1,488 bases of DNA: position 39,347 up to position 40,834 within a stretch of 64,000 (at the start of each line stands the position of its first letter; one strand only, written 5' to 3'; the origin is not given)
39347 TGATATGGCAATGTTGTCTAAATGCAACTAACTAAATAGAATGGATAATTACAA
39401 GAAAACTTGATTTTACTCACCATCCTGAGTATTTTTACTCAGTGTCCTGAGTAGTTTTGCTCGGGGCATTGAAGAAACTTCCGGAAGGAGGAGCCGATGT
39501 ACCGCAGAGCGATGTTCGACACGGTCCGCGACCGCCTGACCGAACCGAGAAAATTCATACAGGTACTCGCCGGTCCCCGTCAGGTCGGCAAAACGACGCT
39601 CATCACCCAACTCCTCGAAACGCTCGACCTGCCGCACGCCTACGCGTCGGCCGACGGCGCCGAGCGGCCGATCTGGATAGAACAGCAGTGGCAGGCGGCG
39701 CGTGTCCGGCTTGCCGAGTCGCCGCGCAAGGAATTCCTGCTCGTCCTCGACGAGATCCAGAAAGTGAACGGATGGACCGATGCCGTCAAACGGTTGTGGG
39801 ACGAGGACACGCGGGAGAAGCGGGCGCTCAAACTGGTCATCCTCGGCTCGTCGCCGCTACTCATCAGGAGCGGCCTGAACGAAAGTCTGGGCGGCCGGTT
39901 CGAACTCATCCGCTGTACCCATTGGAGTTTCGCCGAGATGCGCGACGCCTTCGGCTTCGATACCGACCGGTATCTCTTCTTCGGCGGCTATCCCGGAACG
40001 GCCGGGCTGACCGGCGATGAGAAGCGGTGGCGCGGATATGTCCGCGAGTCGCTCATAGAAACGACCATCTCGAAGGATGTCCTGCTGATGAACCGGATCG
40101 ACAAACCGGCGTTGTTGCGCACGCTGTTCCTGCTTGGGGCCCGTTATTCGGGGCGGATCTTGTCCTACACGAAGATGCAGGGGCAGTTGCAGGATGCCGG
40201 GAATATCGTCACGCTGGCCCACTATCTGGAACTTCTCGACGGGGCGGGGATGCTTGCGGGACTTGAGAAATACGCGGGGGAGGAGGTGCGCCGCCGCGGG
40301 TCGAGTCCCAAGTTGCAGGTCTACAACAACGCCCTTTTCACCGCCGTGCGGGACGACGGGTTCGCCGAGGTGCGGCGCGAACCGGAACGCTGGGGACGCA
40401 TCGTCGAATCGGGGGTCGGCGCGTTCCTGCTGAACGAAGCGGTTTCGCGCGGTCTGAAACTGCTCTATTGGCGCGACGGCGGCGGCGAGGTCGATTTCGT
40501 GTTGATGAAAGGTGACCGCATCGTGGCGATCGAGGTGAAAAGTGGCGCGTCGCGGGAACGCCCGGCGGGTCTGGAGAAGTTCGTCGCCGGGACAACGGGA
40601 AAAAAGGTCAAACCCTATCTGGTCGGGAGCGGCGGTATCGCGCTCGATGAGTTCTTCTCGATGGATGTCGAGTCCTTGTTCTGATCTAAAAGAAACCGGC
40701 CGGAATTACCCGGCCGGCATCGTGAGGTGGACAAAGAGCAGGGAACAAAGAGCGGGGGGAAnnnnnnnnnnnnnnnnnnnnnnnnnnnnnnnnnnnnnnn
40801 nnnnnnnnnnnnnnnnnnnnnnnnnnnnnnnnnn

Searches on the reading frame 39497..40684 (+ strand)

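Call 3: search_protein_families(library=pfam, proteins=[window:39497-40684:+], max_evalue=1)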
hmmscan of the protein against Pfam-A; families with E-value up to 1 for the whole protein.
window:39497-40684:+ (395 aa): 9 families
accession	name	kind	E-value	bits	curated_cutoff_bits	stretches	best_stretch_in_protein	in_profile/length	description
PF13173.12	AAA_14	-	2.5e-22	79.7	27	1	21-148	4-128/129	AAA domain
PF13635.12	DUF4143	-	4.1e-21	75.8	28.1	1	193-350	2-160/160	Domain of unknown function (DUF4143)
PF01637.24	ATPase_2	-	3e-05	24.4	33.2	1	9-45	10-46/225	ATPase domain predominantly from Archaea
PF13191.12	AAA_16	-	9.2e-05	23.4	32.6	1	3-63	5-72/167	AAA ATPase domain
PF13401.12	AAA_22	-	0.0026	18.5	27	1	23-44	9-30/130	AAA domain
PF00004.35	AAA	-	0.0052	17.7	21.2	1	23-94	2-73/131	ATPase family associated with various cellular activities (AAA)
PF01443.25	Viral_helicase1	-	0.12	12.6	21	1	31-95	10-77/228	Viral superfamily 1 RNA helicase core domain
PF08378.17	NERD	-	0.14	13.1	22.1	1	316-349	20-56/111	Nuclease-related domain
PF13481.12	AAA_25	-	0.17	12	27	1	17-40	31-54/195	AAA domain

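Call 4: search_protein_families(library=ncbifam, proteins=[window:39497-40684:+], max_evalue=1)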
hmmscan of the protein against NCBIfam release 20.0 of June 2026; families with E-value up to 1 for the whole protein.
window:39497-40684:+ (395 aa): 6 families
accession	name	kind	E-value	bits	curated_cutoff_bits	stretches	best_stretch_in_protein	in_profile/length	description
NF009154.0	PRK12497.3-3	equivalog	0.0031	17.5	109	1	324-354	35-65/123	YraN family protein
NF011273.0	PRK14680.1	equivalog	0.012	15.6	199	1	318-354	23-61/134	hypothetical protein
NF011269.0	PRK14676.1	equivalog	0.014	15.5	190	1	321-354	29-62/117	hypothetical protein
NF011281.0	PRK14689.1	equivalog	0.045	13.7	122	1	325-354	34-63/128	hypothetical protein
NF011270.0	PRK14677.1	equivalog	0.074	13.4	124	1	325-356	27-58/108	hypothetical protein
NF006746.0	PRK09270.1-5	subfamily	0.088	11.7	250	1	5-44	7-46/210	nucleoside/nucleotide kinase family protein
